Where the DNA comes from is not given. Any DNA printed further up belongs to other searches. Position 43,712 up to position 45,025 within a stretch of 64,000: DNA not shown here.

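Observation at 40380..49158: AT-rich three-gene island: nuclease-dead giant methyltransferase + HKD nuclease + HKD-SNF2 translocase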

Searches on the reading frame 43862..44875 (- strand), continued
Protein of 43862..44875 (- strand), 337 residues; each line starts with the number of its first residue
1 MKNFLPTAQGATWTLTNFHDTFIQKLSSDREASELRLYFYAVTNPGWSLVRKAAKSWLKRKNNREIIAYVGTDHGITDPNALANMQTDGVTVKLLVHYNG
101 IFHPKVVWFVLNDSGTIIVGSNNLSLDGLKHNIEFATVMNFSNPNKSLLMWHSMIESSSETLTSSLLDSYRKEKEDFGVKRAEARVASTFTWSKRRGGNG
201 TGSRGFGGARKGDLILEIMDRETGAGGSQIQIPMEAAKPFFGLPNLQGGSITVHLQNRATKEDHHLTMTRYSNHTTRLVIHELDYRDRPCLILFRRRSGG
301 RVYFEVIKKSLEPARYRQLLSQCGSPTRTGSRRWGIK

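Call 52: find_related_loci(query=A1, collection=metagenome_contigs, flank=10000)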
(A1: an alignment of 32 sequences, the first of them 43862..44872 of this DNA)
Query A1 (336 aa) in metagenome_contigs; peptide patterns used: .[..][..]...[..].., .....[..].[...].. (x = any residue, [..] = any of these).
304 stretches matched a pattern; 128 encode a relative of the query (tblastn E <= 1e-3); the best 80 are kept; 80 distinct loci.
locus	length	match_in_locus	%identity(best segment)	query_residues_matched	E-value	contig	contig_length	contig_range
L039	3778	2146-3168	57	2-335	4e-128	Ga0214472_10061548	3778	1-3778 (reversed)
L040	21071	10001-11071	51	5-333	5e-112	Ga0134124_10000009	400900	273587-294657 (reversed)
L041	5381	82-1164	48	2-333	8e-106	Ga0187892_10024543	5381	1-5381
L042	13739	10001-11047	47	2-335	2e-103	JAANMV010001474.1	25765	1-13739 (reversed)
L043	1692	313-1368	49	5-334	3e-109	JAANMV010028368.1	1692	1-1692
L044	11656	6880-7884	46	4-335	2e-99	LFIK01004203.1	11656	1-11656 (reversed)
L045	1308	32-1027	47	6-335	1e-104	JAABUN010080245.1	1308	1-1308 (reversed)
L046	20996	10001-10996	47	5-333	2e-96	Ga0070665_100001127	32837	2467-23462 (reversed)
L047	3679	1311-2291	44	4-336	1e-95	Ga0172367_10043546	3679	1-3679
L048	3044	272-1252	46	3-335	2e-96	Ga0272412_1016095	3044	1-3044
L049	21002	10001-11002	43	5-335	8e-94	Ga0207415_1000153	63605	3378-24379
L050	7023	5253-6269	45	4-335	2e-93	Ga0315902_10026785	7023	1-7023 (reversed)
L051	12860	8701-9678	44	4-335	6e-93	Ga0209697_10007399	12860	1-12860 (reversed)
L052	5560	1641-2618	44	4-335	5e-93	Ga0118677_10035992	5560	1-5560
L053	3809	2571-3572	43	5-335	2e-93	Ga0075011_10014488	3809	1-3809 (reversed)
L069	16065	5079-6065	44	3-335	1e-89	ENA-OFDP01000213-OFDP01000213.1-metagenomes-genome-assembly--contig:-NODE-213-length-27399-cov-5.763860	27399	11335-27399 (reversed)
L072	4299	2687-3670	43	3-336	8e-90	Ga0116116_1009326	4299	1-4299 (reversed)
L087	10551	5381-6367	41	2-335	2e-79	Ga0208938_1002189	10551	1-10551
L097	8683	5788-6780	33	3-335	9e-49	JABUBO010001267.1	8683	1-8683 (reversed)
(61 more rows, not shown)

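Call 74: find_encoding_contigs(protein=P0368, flank=8000, max_places=4)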
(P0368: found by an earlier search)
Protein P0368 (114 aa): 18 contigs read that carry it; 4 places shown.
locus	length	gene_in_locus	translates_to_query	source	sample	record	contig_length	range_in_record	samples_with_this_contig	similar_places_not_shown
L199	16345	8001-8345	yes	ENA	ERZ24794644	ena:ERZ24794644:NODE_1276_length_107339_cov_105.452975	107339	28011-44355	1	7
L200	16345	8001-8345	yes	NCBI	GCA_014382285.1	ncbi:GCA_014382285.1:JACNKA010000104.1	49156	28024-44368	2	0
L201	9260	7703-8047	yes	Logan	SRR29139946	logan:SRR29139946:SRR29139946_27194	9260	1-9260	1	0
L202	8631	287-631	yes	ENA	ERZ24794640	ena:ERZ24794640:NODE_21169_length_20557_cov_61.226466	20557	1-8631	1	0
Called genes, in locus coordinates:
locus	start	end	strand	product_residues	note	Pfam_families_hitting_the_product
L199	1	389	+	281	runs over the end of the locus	PF04055:Radical_SAM, PF13186:SPASM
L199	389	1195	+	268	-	PF01209:Ubie_methyltran, PF05175:MTS (weak), PF13489:Methyltransf_23, PF07021:MetW, PF13847:Methyltransf_31, PF08241:Methyltransf_11, PF08242:Methyltransf_12, PF13649:Methyltransf_25, +1 more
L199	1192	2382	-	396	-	PF00990:GGDEF, PF07238:PilZ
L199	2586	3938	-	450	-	-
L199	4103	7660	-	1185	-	PF02463:SMC_N, PF13175:AAA_15 (weak), PF13304:AAA_21 (faint), PF13476:AAA_23, PF06470:SMC_hinge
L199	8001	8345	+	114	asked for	PF00462:Glutaredoxin, PF03960:ArsC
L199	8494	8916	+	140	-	PF00293:NUDIX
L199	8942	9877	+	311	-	PF21360:PylC-like_N, PF02655:ATP-grasp_3, PF13535:ATP-grasp_4 (faint), PF15632:ATPgrasp_Ter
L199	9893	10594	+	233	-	PF00215:OMPdecase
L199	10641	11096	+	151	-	PF13664:DUF4149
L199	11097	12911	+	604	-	PF02543:Carbam_trans_N, PF16861:Carbam_trans_C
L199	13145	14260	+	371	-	PF00528:BPD_transp_1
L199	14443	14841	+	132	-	PF00571:CBS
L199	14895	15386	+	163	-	PF13690:CheX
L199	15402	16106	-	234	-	PF04366:Ysc84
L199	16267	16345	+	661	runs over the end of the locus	PF00270:DEAD, PF06733:DEAD_2 (weak), PF13307:Helicase_C_2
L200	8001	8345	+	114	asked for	PF00462:Glutaredoxin, PF03960:ArsC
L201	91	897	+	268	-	PF01209:Ubie_methyltran, PF05175:MTS (weak), PF13489:Methyltransf_23, PF07021:MetW, PF13847:Methyltransf_31, PF08241:Methyltransf_11, PF08242:Methyltransf_12, PF13649:Methyltransf_25, +1 more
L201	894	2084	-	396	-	PF00990:GGDEF, PF07238:PilZ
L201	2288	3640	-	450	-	-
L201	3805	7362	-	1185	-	PF02463:SMC_N, PF13175:AAA_15 (weak), PF13304:AAA_21 (faint), PF13476:AAA_23, PF06470:SMC_hinge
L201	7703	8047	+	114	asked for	PF00462:Glutaredoxin, PF03960:ArsC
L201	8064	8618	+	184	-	PF00293:NUDIX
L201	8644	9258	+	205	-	?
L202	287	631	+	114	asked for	PF00462:Glutaredoxin, PF03960:ArsC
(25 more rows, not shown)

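Call 96: search_solved_structures(query=A1, max_evalue=10, show_alignments=3)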
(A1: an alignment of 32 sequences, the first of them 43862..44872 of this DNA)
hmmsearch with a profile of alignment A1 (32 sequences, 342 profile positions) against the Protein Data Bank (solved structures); distinct sequences matched with E-value up to 10: 3.
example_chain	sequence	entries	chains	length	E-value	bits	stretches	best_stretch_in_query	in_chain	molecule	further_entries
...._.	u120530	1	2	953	2.3e-05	26.6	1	85-197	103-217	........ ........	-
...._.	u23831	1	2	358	3.1e-05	26.2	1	62-157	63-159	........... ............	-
7kak_F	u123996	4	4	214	0.87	11.6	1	6-51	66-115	Protein transport protein Sec72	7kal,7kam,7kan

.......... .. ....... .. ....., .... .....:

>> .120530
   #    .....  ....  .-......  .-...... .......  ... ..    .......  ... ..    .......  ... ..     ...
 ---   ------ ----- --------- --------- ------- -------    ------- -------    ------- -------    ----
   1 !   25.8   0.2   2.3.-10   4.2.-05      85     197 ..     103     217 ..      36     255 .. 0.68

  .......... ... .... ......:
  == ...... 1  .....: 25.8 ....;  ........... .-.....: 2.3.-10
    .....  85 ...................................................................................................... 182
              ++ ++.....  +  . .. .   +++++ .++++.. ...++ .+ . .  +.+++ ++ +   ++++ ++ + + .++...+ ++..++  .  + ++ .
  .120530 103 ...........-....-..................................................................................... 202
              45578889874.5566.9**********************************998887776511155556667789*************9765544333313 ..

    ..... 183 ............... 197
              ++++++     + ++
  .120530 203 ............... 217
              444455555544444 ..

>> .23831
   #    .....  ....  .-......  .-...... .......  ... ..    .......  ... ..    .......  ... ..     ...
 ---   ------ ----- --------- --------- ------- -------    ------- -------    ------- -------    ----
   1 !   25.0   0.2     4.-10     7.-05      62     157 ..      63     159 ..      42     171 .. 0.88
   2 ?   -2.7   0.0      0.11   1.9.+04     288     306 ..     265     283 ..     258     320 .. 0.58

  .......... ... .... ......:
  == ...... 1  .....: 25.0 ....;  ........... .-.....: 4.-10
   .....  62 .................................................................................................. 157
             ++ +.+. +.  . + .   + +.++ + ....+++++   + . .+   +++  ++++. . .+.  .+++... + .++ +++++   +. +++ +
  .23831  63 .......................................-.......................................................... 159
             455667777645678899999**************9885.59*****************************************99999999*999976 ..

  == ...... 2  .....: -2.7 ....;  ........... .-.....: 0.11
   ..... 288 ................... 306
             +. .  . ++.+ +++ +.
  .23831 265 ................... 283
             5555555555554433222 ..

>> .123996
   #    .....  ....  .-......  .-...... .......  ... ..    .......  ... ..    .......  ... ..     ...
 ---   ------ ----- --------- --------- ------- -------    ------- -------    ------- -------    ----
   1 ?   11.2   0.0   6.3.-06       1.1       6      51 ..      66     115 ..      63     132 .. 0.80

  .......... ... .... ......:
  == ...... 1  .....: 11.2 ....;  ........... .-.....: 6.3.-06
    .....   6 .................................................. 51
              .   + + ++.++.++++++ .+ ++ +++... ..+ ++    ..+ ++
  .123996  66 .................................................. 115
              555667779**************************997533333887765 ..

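Call 105: search_protein_families(library=pfam, proteins=[L069:660-5057:+, L069:6343-7530:-, L069:7717-9471:-, L087:988-5349:+, L087:8495-10549:+, L097:2943-5753:+, L097:1761-2801:+, L072:3-2639:+, L038:3419-4753:+, L041:2328-3917:+], max_evalue=0.001)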
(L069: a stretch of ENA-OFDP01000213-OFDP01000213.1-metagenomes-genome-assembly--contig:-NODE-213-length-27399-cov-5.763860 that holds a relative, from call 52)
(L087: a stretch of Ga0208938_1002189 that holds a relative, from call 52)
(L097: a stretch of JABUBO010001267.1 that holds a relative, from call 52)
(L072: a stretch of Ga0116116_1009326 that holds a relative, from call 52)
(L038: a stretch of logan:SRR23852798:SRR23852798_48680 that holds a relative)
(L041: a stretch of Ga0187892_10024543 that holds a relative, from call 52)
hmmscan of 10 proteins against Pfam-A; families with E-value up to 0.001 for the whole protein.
L069:660-5057:+ (1466 aa): 2 families
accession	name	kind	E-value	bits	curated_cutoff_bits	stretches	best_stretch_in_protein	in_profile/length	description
PF07669.17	Eco57I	-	4e-20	73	25.3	2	660-890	2-91/171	Eco57I restriction-modification methylase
PF20465.4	MmeI_hel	-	0.00021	22.4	27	0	331-412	5-75/75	MmeI, helicase spacer domain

L069:6343-7530:- (396 aa): 5 families
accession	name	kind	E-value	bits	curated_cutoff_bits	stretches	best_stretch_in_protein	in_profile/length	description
PF13365.12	Trypsin_2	-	2.3e-15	58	27.6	1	116-258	1-144/144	Trypsin-like peptidase domain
PF13180.12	PDZ_2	-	1.8e-12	47.8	27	1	305-382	3-79/80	PDZ domain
PF17820.7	PDZ_6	-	6.7e-08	32.6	27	1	318-371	2-53/54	PDZ domain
PF00595.29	PDZ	-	2e-07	31.7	23.2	1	301-370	8-80/81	PDZ domain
PF14685.13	PDZ_Tricorn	-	0.00022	21.6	25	0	322-379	28-86/88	Tricorn protease PDZ domain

L069:7717-9471:- (585 aa): 9 families
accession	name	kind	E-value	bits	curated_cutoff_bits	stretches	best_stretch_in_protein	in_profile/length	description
PF01494.25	FAD_binding_3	-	2.5e-58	198.4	22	1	51-400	3-346/349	FAD binding domain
PF07992.20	Pyr_redox_2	-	4.3e-10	39.9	26.1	1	51-138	2-81/291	Pyridine nucleotide-disulphide oxidoreductase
PF12831.13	FAD_oxidored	-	5.2e-09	36.3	27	1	52-218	2-145/416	FAD dependent oxidoreductase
PF01266.30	DAO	-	9.4e-08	32.4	27.9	1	52-92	2-41/353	FAD dependent oxidoreductase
PF13450.12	NAD_binding_8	-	4.1e-07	30.6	21.9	1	54-90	1-37/68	NAD(P)-binding Rossmann-like domain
PF04820.20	Trp_halogenase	-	5.1e-06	26.1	21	0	52-172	2-129/458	Tryptophan halogenase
PF00070.33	Pyr_redox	-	1.4e-05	25.9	22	0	51-83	1-33/82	Pyridine nucleotide-disulphide oxidoreductase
PF03486.20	HI0933_like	-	5.9e-05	23.1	50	1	51-97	2-49/244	HI0933-like protein Rossmann domain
PF00890.30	FAD_binding_2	-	0.00016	21.5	20.4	1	52-94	2-44/414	FAD binding domain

L087:988-5349:+ (1454 aa): 2 families
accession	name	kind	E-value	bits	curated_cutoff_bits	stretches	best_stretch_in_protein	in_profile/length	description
PF07669.17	Eco57I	-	2.4e-20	73.7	25.3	2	664-893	1-91/171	Eco57I restriction-modification methylase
PF20473.4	MmeI_Mtase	-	0.00051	19.7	27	0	564-690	16-89/259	MmeI, DNA-methyltransferase domain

L087:8495-10549:+ (685 aa): 2 families
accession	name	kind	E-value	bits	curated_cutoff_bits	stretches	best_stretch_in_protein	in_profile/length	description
PF00501.34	AMP-binding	-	9.8e-42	143.5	29.9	1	266-662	10-377/384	AMP-binding enzyme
PF16177.11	ACAS_N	-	3.4e-11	43.2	27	1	199-253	1-53/55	Acetyl-coenzyme A synthetase N-terminus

L097:2943-5753:+ (937 aa): 6 families
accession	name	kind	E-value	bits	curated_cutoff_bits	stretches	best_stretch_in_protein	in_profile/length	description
PF07669.17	Eco57I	-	4.3e-31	108.7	25.3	1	441-614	1-166/171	Eco57I restriction-modification methylase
PF12950.13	TaqI_C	-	5.2e-23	82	26.5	1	730-858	2-118/118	TaqI-like C-terminal specificity domain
PF02384.22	N6_Mtase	-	5.2e-22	79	20.4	1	356-643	19-242/311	N-6 DNA Methylase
PF20473.4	MmeI_Mtase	-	2.7e-11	43.6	27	1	389-534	15-149/259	MmeI, DNA-methyltransferase domain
PF01170.24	UPF0020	-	7.4e-05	23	22.3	0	396-460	31-96/197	RMKL-like, methyltransferase domain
PF04313.20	HSDR_N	-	8e-05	23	25.1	0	32-66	1-35/198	Type I restriction enzyme R protein N terminus (HSDR_N)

L097:1761-2801:+ (347 aa): 1 family
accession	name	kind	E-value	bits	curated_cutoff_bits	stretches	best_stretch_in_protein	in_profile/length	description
PF01008.23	IF-2B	-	1.1e-97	327.1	22.4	1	50-335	2-279/280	Initiation factor 2 subunit family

L072:3-2639:+ (879 aa): 4 families
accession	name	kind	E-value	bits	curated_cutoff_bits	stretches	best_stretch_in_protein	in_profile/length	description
PF02384.22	N6_Mtase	-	6e-17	62.4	20.4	1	140-450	3-270/311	N-6 DNA Methylase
PF07669.17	Eco57I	-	4.5e-13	50.1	25.3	1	224-392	3-165/171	Eco57I restriction-modification methylase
PF20473.4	MmeI_Mtase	-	2.1e-08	34.1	27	1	182-311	21-158/259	MmeI, DNA-methyltransferase domain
PF01170.24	UPF0020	-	1.1e-07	32.1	22.3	1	165-198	13-46/197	RMKL-like, methyltransferase domain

L038:3419-4753:+ (445 aa): 1 family
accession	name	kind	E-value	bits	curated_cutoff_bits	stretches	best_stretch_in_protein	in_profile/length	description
PF03235.19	GmrSD_N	-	3.7e-21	76.6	33.2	1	29-235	2-194/199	GmrSD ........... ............, N-terminal domain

L041:2328-3917:+ (530 aa): 4 families
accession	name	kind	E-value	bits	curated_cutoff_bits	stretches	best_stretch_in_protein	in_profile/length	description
PF00271.37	Helicase_C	-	7.3e-13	49.2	23.5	1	392-489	12-110/110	Helicase conserved C-terminal domain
PF00270.35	DEAD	-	1.2e-06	28.8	26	1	67-226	2-162/167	DEAD/DEAH box helicase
PF04851.21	ResIII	-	2e-05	25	22.5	1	63-223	2-162/164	Type III restriction enzyme, res subunit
PF13401.12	AAA_22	-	0.00013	22.7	27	1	81-211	4-109/130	AAA domain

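Call 106: search_protein_families(library=pfam, proteins=[L087:3-980:-, L087:6317-7294:-, L087:7298-8395:-, L069:47-520:-, L097:7193-7714:+, L097:7701-8222:+, L097:8210-8683:+, L097:400-1692:-], max_evalue=0.01)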
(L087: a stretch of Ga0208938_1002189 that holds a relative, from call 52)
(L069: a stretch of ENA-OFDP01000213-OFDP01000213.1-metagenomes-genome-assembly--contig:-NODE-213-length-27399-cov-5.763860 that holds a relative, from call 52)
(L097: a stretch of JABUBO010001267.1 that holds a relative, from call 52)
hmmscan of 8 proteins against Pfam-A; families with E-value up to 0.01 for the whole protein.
L087:3-980:- (326 aa): 0 families

L087:6317-7294:- (326 aa): 0 families

L087:7298-8395:- (366 aa): 1 family
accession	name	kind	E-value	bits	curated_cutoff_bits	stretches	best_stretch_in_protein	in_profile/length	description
PF02975.19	Me-amine-dh_L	-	1.8e-05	25.6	25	0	305-324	8-27/113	Methylamine dehydrogenase, L chain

L069:47-520:- (158 aa): 0 families

L097:7193-7714:+ (174 aa): 3 families
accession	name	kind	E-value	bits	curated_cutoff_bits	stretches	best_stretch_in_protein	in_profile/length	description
PF01709.26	Transcrip_reg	-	8.2e-54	182.1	27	1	13-162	6-160/160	TACO1/YebC second and third domain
PF04381.17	RdgC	-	0.0036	17.1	25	1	89-155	197-263/298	Putative exonuclease, RdgC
PF03927.19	NapD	-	0.0058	17.2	28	0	99-157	8-66/76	NapD protein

L097:7701-8222:+ (174 aa): 1 family
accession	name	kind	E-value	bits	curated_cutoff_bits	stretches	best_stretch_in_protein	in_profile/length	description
PF02075.23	RuvC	-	1.3e-43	148.9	22.2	1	11-158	1-148/148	Crossover junction endodeoxyribonuclease RuvC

L097:8210-8683:+ (158 aa): 5 families
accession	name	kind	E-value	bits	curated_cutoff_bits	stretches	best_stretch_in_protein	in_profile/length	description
PF01330.27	RuvA_N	-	1.2e-20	73.7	23.6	1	5-66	1-61/61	RuvA N terminal domain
PF14520.12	HHH_5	-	3.3e-14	53.5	27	1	76-133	1-56/57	Helix-hairpin-helix domain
PF00633.29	HHH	-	0.00075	19.7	24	0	77-90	11-24/30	Helix-hairpin-helix motif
PF01367.25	5_3_exonuc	-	0.0059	17.5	40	0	78-97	19-38/97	5'-3' exonuclease, C-terminal SAM fold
PF02371.22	Transposase_20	-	0.0087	16.9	21.3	0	113-136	3-25/87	Transposase IS116/IS110/IS902 family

L097:400-1692:- (431 aa): 2 families
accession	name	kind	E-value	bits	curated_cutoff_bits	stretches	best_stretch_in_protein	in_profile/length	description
PF00682.25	HMGL-like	-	4.2e-48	164.5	29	1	19-295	1-258/260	HMGL-like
PF22617.1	HCS_D2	-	3.1e-11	43.9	27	1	312-393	2-75/82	Homocitrate synthase post-HMGL domain-like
